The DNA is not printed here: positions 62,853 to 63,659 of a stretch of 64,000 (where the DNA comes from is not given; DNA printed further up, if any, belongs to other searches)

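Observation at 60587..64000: RiPP (lasso-peptide-type) accessory gene cluster running off the window edge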

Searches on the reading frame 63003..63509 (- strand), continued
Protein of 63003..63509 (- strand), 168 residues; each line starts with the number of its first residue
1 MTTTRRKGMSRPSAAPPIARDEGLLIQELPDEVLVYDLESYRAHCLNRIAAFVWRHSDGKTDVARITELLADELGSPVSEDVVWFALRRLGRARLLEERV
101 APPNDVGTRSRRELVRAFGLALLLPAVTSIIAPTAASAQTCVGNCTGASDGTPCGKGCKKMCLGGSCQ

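Call 21: search_protein_families(library=pfam, proteins=[L043:7730-8971:+, L072:3559-4584:+, L060:1854-2882:+, L024:3558-5297:+, L029:11460-12098:+, L011:7410-8813:+, L044:4637-5815:+, L023:2971-4953:+, L065:12194-12733:+, L076:4478-5578:+], max_evalue=0.001)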
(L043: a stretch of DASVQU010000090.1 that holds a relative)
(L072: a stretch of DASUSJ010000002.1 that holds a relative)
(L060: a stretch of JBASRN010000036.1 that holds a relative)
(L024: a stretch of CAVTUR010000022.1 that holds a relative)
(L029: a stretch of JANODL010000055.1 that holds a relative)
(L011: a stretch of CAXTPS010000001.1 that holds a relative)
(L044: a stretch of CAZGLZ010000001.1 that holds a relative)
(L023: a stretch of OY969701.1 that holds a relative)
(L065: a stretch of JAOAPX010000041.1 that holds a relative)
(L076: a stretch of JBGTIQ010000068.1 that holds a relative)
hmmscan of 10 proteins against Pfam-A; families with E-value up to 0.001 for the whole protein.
L043:7730-8971:+ (413 aa): 4 families
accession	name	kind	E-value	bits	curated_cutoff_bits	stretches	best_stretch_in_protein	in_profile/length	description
PF00534.26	Glycos_transf_1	-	4.2e-23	82.2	26.4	1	212-383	2-171/172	Glycosyl transferases group 1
PF13579.12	Glyco_trans_4_4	-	4.2e-19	69.9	29.7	1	19-197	8-157/158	Glycosyl transferase 4-like domain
PF13692.12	Glyco_trans_1_4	-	2.5e-17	63.9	27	1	225-366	2-139/142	Glycosyl transferases group 1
PF13439.12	Glyco_transf_4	-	2.8e-13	50.7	28.5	1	19-201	9-168/170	Glycosyltransferase Family 4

L072:3559-4584:+ (341 aa): 1 family
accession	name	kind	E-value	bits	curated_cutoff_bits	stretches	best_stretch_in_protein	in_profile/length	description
PF00953.26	Glycos_transf_4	-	7.4e-35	120.7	27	1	74-228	2-157/160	Glycosyl transferase family 4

L060:1854-2882:+ (342 aa): 7 families
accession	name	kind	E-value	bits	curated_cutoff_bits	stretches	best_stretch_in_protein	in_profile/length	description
PF16363.11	GDP_Man_Dehyd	-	6.5e-60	203.8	27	1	4-310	1-329/332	GDP-mannose 4,6 dehydratase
PF01370.27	Epimerase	-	7.1e-57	193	20.9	1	3-244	1-240/240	NAD dependent epimerase/dehydratase family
PF02719.21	Polysacc_synt_2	-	4.6e-19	69.1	20.2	1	3-264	1-249/293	Polysaccharide biosynthesis protein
PF07993.18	NAD_binding_4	-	2e-15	57.1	20.1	1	64-188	83-216/258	Male sterility protein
PF01073.25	3Beta_HSD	-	5.4e-14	52.3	22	1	4-229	1-227/280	3-beta hydroxysteroid dehydrogenase/isomerase family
PF04321.23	RmlD_sub_bind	-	3.3e-13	49.8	27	1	1-266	1-235/287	RmlD substrate binding domain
PF03435.24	Sacchrp_dh_NADP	-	0.00069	20.4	25.1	0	4-87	2-86/129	Saccharopine dehydrogenase NADP binding domain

L024:3558-5297:+ (579 aa): 1 family
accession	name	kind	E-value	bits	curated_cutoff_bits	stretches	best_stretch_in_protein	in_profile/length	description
PF01364.23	Peptidase_C25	-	2.2e-77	261.3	23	1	245-577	1-373/374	Peptidase family C25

L029:11460-12098:+ (212 aa): 1 family
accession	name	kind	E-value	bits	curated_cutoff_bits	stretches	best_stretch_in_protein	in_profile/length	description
PF00814.31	TsaD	-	1.4e-16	61.4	24.8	1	42-112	30-100/264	tRNA N6-adenosine threonylcarbamoyltransferase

L011:7410-8813:+ (467 aa): 13 families
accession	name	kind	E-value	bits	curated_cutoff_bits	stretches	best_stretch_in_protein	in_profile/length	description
PF07719.23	TPR_2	-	1.9e-11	43.6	27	1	95-128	1-34/34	Tetratricopeptide repeat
PF13431.12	TPR_17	-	9.2e-11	41.6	24.4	0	85-114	3-32/34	Tetratricopeptide repeat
PF13432.12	TPR_16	-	1.1e-10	42.1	32.7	1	133-193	1-61/65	Tetratricopeptide repeat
PF13414.12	TPR_11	-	4.2e-10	39.6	26.8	0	86-109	19-42/42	TPR repeat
PF14559.12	TPR_19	-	8.6e-09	36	25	1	141-182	3-44/68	Tetratricopeptide repeat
PF13428.12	TPR_14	-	9.3e-09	35.6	23.5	0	95-137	1-43/44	Tetratricopeptide repeat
PF00515.34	TPR_1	-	6.5e-08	32.5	27.8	0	95-127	1-33/34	Tetratricopeptide repeat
PF13181.12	TPR_8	-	5.5e-07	29.7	25.7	0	131-160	3-32/34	Tetratricopeptide repeat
PF13424.12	TPR_12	-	2.1e-05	25.1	30.1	0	166-207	6-48/77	Tetratricopeptide repeat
PF14561.12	TPR_20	-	7.1e-05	23.5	25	0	145-193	4-52/90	Tetratricopeptide repeat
PF12895.13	ANAPC3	-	8.8e-05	23.1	27.2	0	219-274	16-75/82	Anaphase-promoting complex, cyclosome, subunit 3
PF02018.23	CBM_4_9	-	0.0002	22.2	25.9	1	295-435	4-133/136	Carbohydrate binding domain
PF13371.12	TPR_9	-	0.001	19.5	35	0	120-160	20-60/73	Tetratricopeptide repeat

L044:4637-5815:+ (392 aa): 5 families
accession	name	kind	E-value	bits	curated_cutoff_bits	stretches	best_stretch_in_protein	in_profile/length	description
PF00534.26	Glycos_transf_1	-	3.7e-24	85.6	26.4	1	199-364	6-171/172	Glycosyl transferases group 1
PF13692.12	Glyco_trans_1_4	-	2e-19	70.7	27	1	210-348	3-140/142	Glycosyl transferases group 1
PF20706.3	GT4-conflict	-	8.5e-09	35.3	26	1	169-371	155-374/385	Family 4 Glycosyltransferase in conflict systems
PF13579.12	Glyco_trans_4_4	-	2.9e-06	28.2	29.7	1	20-185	1-156/158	Glycosyl transferase 4-like domain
PF13524.12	Glyco_trans_1_2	-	0.00026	21.4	25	1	224-364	3-127/144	Glycosyl transferase-like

L023:2971-4953:+ (660 aa): 10 families
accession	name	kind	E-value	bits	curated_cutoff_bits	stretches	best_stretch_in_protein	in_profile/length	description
PF02719.21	Polysacc_synt_2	-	8.7e-115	383.4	20.2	1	313-594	1-290/293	Polysaccharide biosynthesis protein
PF01370.27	Epimerase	-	1.7e-21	77.2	20.9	1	313-530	1-236/240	NAD dependent epimerase/dehydratase family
PF04321.23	RmlD_sub_bind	-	1.4e-13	51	27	1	312-438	2-103/287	RmlD substrate binding domain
PF16363.11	GDP_Man_Dehyd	-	7.3e-13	49.1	27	1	314-438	1-131/332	GDP-mannose 4,6 dehydratase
PF13727.12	CoA_binding_3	-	1.7e-11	44.9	25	1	132-268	49-175/175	CoA-binding domain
PF01073.25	3Beta_HSD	-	3.3e-06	26.8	22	1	314-443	1-123/280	3-beta hydroxysteroid dehydrogenase/isomerase family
PF00106.31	adh_short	-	9.9e-06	25.6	26.6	1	311-385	1-72/195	short chain dehydrogenase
PF08659.16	KR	-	2.3e-05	24.8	22.6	1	312-435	2-135/180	KR domain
PF07993.18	NAD_binding_4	-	0.00052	19.7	20.1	0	387-441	90-141/258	Male sterility protein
PF02826.25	2-Hacid_dh_C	-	0.00086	19.2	25.1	0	304-376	30-106/178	D-isomer specific 2-hydroxyacid dehydrogenase, NAD binding domain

L065:12194-12733:+ (179 aa): 6 families
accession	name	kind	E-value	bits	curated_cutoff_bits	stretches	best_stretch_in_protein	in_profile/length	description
PF00583.31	Acetyltransf_1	-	4.3e-13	50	20.7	1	18-152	3-116/116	Acetyltransferase (GNAT) family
PF13508.13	Acetyltransf_7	-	1.5e-09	38.5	27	1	95-154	29-84/84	Acetyltransferase (GNAT) domain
PF13673.13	Acetyltransf_10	-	8.7e-09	35.9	23.6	1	97-156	53-111/128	Acetyltransferase (GNAT) domain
PF13302.13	Acetyltransf_3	-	1.6e-05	26.1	25.4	1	8-153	4-138/138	Acetyltransferase (GNAT) domain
PF13420.13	Acetyltransf_4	-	8.1e-05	23.1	24.3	0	103-162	83-144/155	Acetyltransferase (GNAT) domain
PF08445.16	FR47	-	0.00019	21.8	22.1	1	97-156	23-81/86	FR47-like protein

L076:4478-5578:+ (366 aa): 1 family
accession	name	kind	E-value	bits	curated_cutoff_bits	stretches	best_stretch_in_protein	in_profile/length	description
PF02350.25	Epimerase_2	-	4.5e-95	318.9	30.6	1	25-354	7-345/347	UDP-N-acetylglucosamine 2-epimerase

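Call 22: search_protein_families(library=pfam, proteins=[L055:6241-7614:+, L040:6572-7225:+, L036:7213-9648:+, L026:2168-3775:+, L020:5413-7377:+, L047:1715-3322:+, L034:16388-17545:-, L028:13870-15129:+, L076:14222-14692:+, L076:442-1401:+], max_evalue=0.001)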
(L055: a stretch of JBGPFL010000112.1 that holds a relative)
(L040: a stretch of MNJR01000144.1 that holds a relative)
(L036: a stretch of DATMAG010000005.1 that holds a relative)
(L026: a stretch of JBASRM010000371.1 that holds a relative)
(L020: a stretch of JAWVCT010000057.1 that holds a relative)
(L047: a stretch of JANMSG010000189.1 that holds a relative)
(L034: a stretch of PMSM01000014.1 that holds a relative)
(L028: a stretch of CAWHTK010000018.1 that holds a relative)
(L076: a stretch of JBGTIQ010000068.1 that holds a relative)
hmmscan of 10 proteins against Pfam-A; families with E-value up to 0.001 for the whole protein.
L055:6241-7614:+ (457 aa): 1 family
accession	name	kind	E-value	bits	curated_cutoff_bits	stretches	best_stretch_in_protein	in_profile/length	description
PF04932.20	Wzy_C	-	3.7e-20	72.7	31.7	1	205-369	1-148/149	O-Antigen ligase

L040:6572-7225:+ (217 aa): 0 families

L036:7213-9648:+ (811 aa): 6 families
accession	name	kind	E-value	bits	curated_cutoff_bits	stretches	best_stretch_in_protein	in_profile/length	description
PF13614.12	AAA_31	-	7.5e-14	52.5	27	1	613-751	5-149/177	AAA domain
PF13807.11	GNVR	-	2.2e-11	43.9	27.7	1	440-513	9-79/82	G-rich domain on putative tyrosine kinase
PF10609.15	ParA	-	2.2e-10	40.8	27.1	1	611-779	5-173/246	NUBPL iron-transfer P-loop NTPase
PF01656.29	CbiA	-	2.6e-07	31.1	25.4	1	614-784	3-86/125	CobQ/CobB/MinD/ParA nucleotide binding domain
PF02706.20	Wzz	-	2.2e-06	28.3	25.5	1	49-136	6-87/91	Chain length determinant protein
PF09140.17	MipZ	-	2.9e-06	27.2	20.7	1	614-729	5-110/262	ATPase MipZ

L026:2168-3775:+ (535 aa): 9 families
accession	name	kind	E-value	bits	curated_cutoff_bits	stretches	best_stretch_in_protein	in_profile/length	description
PF07291.16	MauE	-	2.1e-27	96.4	27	1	21-149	1-127/128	Methylamine utilisation protein MauE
PF00578.27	AhpC-TSA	-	6.2e-20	71.8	26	2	396-508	1-122/124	AhpC/TSA family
PF08534.16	Redoxin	-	4.3e-17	62.7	26.6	1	396-510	2-131/148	Redoxin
PF13098.12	Thioredoxin_2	-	5.5e-11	43.2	27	1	420-508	5-88/104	Thioredoxin-like domain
PF13905.12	Thioredoxin_8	-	1.6e-09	38.4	27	0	423-507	4-94/94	Thioredoxin-like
PF00085.26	Thioredoxin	-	2.3e-05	24.8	23.5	0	260-307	17-64/103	Thioredoxin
PF13728.12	TraF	-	0.00011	22.6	23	0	261-358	129-215/224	F plasmid transfer operon protein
PF07681.17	DoxX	-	0.00034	21.6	23.6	0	25-101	2-78/85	DoxX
PF13564.11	DoxX_2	-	0.00049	20.6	26.3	1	29-115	3-87/103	DoxX-like family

L020:5413-7377:+ (654 aa): 31 families (the best 25 are shown)
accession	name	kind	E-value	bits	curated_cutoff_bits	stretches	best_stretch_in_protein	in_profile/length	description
PF13414.12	TPR_11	-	2.1e-105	344.6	26.8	13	244-282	1-39/42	TPR repeat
PF00515.34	TPR_1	-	8e-101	326.6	27.8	12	137-168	2-33/34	Tetratricopeptide repeat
PF07719.23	TPR_2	-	4.9e-90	288.8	27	10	305-338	1-34/34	Tetratricopeptide repeat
PF13432.12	TPR_16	-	2.1e-72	239.4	32.7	10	242-305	2-65/65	Tetratricopeptide repeat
PF13181.12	TPR_8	-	1.5e-69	224.7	25.7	6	238-270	2-34/34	Tetratricopeptide repeat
PF13424.12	TPR_12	-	2.7e-55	184.9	30.1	5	169-233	3-75/77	Tetratricopeptide repeat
PF13431.12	TPR_17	-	1.9e-54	177.8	24.4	2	463-496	1-34/34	Tetratricopeptide repeat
PF14559.12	TPR_19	-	4.8e-48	161.8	25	6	554-614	2-62/68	Tetratricopeptide repeat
PF13428.12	TPR_14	-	9.2e-42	137.6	23.5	0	237-278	1-42/44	Tetratricopeptide repeat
PF13374.12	TPR_10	-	3.3e-40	135.4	27.5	1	409-435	4-30/42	Tetratricopeptide repeat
PF13176.12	TPR_7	-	1.7e-34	115.4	27.9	0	239-268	1-32/36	Tetratricopeptide repeat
PF23914.1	TPR_CcmH_CycH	-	9.7e-27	94.2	42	4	193-294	40-144/158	Cytochrome c-type biogenesis protein H TPR domain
PF13371.12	TPR_9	-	4.4e-26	91.1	35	2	246-305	4-63/73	Tetratricopeptide repeat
PF12895.13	ANAPC3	-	5.3e-26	91.1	27.2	3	537-603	18-82/82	Anaphase-promoting complex, cyclosome, subunit 3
PF13174.12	TPR_6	-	7.2e-24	83.2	26.3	0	511-535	2-26/33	Tetratricopeptide repeat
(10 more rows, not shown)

L047:1715-3322:+ (535 aa): 0 families

L034:16388-17545:- (385 aa): 5 families
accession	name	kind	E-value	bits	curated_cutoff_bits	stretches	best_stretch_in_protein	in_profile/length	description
PF13360.13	PQQ_2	-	9.5e-40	137.1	27.6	3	129-229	2-102/233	Outer membrane protein assembly factor BamB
PF13570.13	Beta-prop_ACSF4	-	4.5e-37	128.6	133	3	52-199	82-223/329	Beta-alanine-activating enzyme, beta-propeller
PF01011.28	PQQ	-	3.8e-15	56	26.7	0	129-195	515-583/595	Glucose/ethanol/alcohol dehydrogenase, beta-propeller domain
PF25293.1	Beta-prop_EMC1_N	-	0.00038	20.6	34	0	276-310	28-62/219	EMC1 N-terminal beta-propeller domain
PF25292.1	Beta-prop_CGLA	-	0.00098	19.1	26.8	0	160-190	44-73/316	Lambda-carrageenase beta-propeller domain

L028:13870-15129:+ (419 aa): 1 family
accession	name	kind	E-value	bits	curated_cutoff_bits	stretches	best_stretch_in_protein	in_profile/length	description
PF04932.20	Wzy_C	-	6.6e-08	32.9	31.7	1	212-342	2-149/149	O-Antigen ligase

L076:14222-14692:+ (156 aa): 3 families
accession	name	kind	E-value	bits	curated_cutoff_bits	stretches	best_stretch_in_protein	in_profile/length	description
PF00436.31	SSB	-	1.1e-36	125.5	26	1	3-105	1-103/104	Single-strand binding protein family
PF01336.31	tRNA_anti-codon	-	0.00031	21.1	27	1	44-103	21-72/75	OB-fold nucleic acid binding domain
PF22657.2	SSB_1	-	0.00071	20.2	27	1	4-93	1-84/91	Another single-strand binding protein family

L076:442-1401:+ (319 aa): 2 families
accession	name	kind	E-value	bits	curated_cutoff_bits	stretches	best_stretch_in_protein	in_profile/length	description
PF00294.29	PfkB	-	2.6e-45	155.5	25.8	1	11-306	3-297/302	pfkB family carbohydrate kinase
PF08543.17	Phos_pyr_kin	-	0.00047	20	27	1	192-292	119-225/246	Phosphomethylpyrimidine kinase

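Call 27: find_encoding_contigs(protein=P0009, flank=10000, max_places=4)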
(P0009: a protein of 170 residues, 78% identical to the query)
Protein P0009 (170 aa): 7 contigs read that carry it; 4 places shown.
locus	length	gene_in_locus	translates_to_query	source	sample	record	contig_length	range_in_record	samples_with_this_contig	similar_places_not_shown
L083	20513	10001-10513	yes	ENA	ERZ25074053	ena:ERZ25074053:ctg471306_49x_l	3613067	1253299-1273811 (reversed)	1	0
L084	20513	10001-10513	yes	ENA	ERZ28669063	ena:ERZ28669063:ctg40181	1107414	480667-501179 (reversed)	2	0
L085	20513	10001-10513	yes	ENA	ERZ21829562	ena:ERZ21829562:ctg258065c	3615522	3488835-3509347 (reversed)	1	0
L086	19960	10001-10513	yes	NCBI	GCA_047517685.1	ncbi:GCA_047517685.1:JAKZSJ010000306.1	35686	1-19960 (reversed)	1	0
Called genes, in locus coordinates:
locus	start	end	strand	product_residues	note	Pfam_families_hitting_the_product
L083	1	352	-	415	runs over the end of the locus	PF00070:Pyr_redox (faint), PF00890:FAD_binding_2 (faint), PF01266:DAO, PF01494:FAD_binding_3 (faint), PF03486:HI0933_like (faint), PF07992:Pyr_redox_2 (faint), PF01593:Amino_oxidase (faint)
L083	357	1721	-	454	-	PF01694:Rhomboid, PF13424:TPR_12 (faint), PF14559:TPR_19 (faint), PF17874:TPR_MalT (faint), PF13431:TPR_17 (faint), PF23914:TPR_CcmH_CycH (faint), PF13414:TPR_11, PF13432:TPR_16 (weak), +8 more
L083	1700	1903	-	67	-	-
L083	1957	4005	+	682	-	PF00930:DPPIV_N (faint), PF07676:PD40 (faint), PF26549:Tricorn_N, PF26550:Tricorn_2nd, PF26549:Tricorn_N, PF02129:Peptidase_S15 (faint), PF00326:Peptidase_S9, PF20434:BD-FAE (weak), +1 more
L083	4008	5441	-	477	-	PF01970:TctA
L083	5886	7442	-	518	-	PF02776:TPP_enzyme_N, PF00205:TPP_enzyme_M, PF02775:TPP_enzyme_C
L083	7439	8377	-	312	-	PF03401:TctC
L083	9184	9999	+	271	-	-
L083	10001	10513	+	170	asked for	PF05402:PqqD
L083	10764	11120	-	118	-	-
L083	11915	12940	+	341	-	-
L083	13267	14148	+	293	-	PF05721:PhyH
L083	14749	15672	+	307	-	PF00365:PFK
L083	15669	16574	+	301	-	PF13243:SQHop_cyclase_C (faint)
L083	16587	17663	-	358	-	-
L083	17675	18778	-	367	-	-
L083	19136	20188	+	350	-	PF00534:Glycos_transf_1, PF13692:Glyco_trans_1_4, PF13524:Glyco_trans_1_2 (weak)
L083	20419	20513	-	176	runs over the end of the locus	PF19502:DUF6036 (weak)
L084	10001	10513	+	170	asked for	PF05402:PqqD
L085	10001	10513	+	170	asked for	PF05402:PqqD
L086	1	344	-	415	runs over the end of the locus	PF00070:Pyr_redox (faint), PF00890:FAD_binding_2 (faint), PF01266:DAO, PF01494:FAD_binding_3 (faint), PF03486:HI0933_like (faint), PF07992:Pyr_redox_2 (faint), PF01593:Amino_oxidase (faint)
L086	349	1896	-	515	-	PF01694:Rhomboid, PF13424:TPR_12 (faint), PF17874:TPR_MalT (faint), PF14559:TPR_19 (faint), PF07719:TPR_2 (faint), PF12895:ANAPC3 (faint), PF13414:TPR_11, PF13432:TPR_16 (weak), +8 more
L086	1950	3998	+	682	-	PF00930:DPPIV_N (faint), PF07676:PD40 (faint), PF26549:Tricorn_N, PF26550:Tricorn_2nd, PF26549:Tricorn_N, PF02129:Peptidase_S15 (faint), PF00326:Peptidase_S9, PF20434:BD-FAE (weak), +1 more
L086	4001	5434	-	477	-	PF01970:TctA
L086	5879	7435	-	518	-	PF02776:TPP_enzyme_N, PF00205:TPP_enzyme_M, PF02775:TPP_enzyme_C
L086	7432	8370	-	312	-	PF03401:TctC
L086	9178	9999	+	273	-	-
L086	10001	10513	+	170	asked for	PF05402:PqqD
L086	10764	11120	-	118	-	-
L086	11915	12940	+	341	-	-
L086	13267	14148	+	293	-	PF05721:PhyH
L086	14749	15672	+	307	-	PF00365:PFK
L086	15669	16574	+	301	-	PF13243:SQHop_cyclase_C (faint)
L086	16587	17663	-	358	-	-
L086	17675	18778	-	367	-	-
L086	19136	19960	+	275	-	?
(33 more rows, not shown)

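Call 28: find_encoding_contigs(protein=P0007, flank=10000, max_places=4)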
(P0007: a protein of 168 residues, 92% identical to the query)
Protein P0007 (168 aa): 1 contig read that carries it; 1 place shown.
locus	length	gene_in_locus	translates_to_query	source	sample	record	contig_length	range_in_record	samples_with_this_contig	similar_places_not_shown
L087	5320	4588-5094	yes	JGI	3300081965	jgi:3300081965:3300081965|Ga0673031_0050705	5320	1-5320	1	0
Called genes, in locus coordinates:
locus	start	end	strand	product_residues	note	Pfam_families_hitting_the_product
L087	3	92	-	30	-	?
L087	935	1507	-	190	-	-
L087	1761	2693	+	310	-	PF07589:PEP_exosort_dom (weak)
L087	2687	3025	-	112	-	-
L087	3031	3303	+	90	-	-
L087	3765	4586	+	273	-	-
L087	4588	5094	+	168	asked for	PF05402:PqqD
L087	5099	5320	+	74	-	?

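Call 32: list_cluster_members(proteins=[P0002, P0009, P0041, P0043])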
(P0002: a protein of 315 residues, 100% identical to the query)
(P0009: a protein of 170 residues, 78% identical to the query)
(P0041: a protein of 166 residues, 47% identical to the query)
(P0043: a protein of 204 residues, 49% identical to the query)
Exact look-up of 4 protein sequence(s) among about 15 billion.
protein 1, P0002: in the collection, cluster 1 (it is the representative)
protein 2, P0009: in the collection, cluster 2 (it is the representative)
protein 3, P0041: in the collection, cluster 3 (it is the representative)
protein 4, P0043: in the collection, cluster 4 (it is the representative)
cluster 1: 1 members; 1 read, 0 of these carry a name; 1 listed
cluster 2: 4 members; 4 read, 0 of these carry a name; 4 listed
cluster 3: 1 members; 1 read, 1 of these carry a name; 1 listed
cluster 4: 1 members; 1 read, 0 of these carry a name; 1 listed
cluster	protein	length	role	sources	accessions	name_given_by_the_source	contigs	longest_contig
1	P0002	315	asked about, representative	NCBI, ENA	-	-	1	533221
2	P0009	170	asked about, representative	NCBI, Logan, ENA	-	-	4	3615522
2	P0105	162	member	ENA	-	-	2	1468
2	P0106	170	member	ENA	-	-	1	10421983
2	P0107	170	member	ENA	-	-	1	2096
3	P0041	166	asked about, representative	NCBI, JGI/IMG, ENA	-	hypothetical protein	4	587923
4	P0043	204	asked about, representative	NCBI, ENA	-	-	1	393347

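Call 33: search_protein_families(library=ncbifam, proteins=[L001:2-871:+, L087:1761-2693:+, L087:3031-3303:+, L087:2687-3025:-], max_evalue=0.1)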
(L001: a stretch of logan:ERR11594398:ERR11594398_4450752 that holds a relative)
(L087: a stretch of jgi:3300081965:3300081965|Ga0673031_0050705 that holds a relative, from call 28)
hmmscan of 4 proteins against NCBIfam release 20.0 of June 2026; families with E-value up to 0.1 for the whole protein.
L001:2-871:+ (289 aa): 2 families
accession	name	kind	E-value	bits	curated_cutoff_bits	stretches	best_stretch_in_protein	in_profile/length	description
TIGR04352.1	HprK_rel_A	equivalog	2e-18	66.5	200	1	63-169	56-162/280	HprK-related kinase A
TIGR04355.1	HprK_rel_B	hypoth_equivalog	0.0039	16.4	200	1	102-148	142-188/351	HprK-related kinase B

L087:1761-2693:+ (310 aa): 10 families
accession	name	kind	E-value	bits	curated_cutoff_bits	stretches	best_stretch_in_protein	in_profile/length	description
NF033554.9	floc_PepA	equivalog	1.3e-05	25.1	80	1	184-301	159-260/261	flocculation-associated PEP-CTERM protein PepA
NF038129.1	PEP_NF038129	equivalog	3.5e-05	23.7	65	1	246-301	138-194/194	NF038129 family PEP-CTERM protein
TIGR02595.1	PEP_CTERM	domain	3.7e-05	24.2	16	1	278-299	1-22/24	PEP-CTERM sorting domain-containing protein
NF038118.1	PEP_CTERM_CCXG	equivalog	0.00057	19.6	90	1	261-301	159-199/199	CCXG family PEP-CTERM protein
NF041538.1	PEP_EDSA_1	subfamily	0.00061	19.5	100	1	273-298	280-304/307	EDSAP-1 family PEP-CTERM protein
NF038120.1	PEP_CTERM_QFxxD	subfamily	0.0007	19.5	80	1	274-299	189-214/215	NF038120 family PEP-CTERM protein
NF038125.1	PEP_CTERM_THxN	subfamily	0.0017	18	85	1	273-300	217-245/246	THxN family PEP-CTERM protein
NF038124.1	PEP_CTERM_TLD_A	exception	0.0034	17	100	1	267-302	201-235/235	PEP_CTERM-anchored TLD domain-containing protein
NF041927.1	Xrt_dep_XDP1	equivalog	0.008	16.2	125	1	275-300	216-241/242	exosortase-dependent surface protein XDP1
NF038126.1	PEP_CTERM_FxDxF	subfamily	0.017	15.4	50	1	266-298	131-162/165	FxDxF family PEP-CTERM protein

L087:3031-3303:+ (90 aa): 2 families
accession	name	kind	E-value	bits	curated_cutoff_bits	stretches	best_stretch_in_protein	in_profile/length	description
TIGR03434.1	ADOP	subfamily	1.4e-15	56.5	622.3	1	4-90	717-803/803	ADOP family duplicated permease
TIGR02212.1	lolCE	equivalog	0.055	12.4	362.45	1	64-90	385-411/411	lipoprotein-releasing ABC transporter permease subunit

L087:2687-3025:- (112 aa): 0 families
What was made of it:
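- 63448..64000 (-): C-terminal 183 codons of an HPr-kinase-like P-loop peptide kinase. The gene runs off the window; the full length is ~275-290 aa. TIGR04352 match at E=2e-18, below the cutoff (call 33).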
